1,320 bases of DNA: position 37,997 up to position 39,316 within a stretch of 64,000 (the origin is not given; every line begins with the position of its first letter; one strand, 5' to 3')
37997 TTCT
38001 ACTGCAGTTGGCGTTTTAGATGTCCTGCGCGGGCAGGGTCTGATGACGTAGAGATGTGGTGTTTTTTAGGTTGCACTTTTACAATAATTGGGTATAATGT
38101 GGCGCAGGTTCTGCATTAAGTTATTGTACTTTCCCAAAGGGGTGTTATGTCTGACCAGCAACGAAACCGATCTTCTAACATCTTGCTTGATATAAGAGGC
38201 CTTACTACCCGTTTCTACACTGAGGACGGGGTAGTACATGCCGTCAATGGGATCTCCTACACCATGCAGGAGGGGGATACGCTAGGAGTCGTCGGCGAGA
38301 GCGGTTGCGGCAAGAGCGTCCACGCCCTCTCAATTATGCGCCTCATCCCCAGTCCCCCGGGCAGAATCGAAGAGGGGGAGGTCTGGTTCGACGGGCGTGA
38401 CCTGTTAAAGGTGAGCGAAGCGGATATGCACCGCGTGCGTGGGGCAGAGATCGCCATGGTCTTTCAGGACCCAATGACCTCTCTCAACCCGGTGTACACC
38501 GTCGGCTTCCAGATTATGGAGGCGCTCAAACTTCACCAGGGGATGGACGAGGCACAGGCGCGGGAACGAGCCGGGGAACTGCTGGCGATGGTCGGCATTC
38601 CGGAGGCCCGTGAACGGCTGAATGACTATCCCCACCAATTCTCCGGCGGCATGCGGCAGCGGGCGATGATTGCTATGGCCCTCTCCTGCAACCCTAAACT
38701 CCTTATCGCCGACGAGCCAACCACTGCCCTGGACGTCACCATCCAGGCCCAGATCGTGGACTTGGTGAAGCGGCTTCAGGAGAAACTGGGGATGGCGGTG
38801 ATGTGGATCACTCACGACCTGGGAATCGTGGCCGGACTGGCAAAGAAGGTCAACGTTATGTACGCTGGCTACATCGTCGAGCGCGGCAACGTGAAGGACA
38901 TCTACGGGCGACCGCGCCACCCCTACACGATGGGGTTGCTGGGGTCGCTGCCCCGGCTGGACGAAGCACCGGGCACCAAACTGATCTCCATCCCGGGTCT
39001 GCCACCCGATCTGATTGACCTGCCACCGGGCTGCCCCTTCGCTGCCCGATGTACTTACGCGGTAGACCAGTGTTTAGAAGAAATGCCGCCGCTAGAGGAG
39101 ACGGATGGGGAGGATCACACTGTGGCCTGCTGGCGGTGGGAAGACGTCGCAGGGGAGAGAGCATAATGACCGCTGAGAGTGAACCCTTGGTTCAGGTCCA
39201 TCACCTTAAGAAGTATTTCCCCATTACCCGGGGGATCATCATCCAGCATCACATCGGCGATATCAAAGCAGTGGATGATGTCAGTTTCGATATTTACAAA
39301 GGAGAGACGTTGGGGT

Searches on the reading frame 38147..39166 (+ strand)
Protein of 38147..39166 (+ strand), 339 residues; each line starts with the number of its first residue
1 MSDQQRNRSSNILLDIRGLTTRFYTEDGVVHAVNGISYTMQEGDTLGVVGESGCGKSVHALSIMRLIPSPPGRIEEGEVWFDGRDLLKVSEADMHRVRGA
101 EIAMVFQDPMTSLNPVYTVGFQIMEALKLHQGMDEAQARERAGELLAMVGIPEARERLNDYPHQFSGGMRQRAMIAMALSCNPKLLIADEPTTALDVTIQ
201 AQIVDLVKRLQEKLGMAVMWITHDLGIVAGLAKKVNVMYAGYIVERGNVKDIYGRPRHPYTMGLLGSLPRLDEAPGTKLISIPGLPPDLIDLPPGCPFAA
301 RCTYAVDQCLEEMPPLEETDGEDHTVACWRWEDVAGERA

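Call 21: search_protein_families(library=pfam, proteins=[window:38147-39166:+], max_evalue=0.001)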
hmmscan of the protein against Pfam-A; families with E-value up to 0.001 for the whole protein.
window:38147-39166:+ (339 aa): 3 families
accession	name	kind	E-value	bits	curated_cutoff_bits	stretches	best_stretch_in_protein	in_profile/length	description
PF00005.33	ABC_tran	-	4.4e-29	102.3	25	1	34-193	2-137/137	ABC transporter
PF08352.17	oligo_HPY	-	9.9e-20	71.2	27.1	1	244-309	1-65/65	Oligopeptide/dipeptide transporter, C-terminal region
PF13304.12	AAA_21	-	1.9e-05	25.4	27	1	157-228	230-303/304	AAA domain, putative AbiEii toxin, Type IV TA system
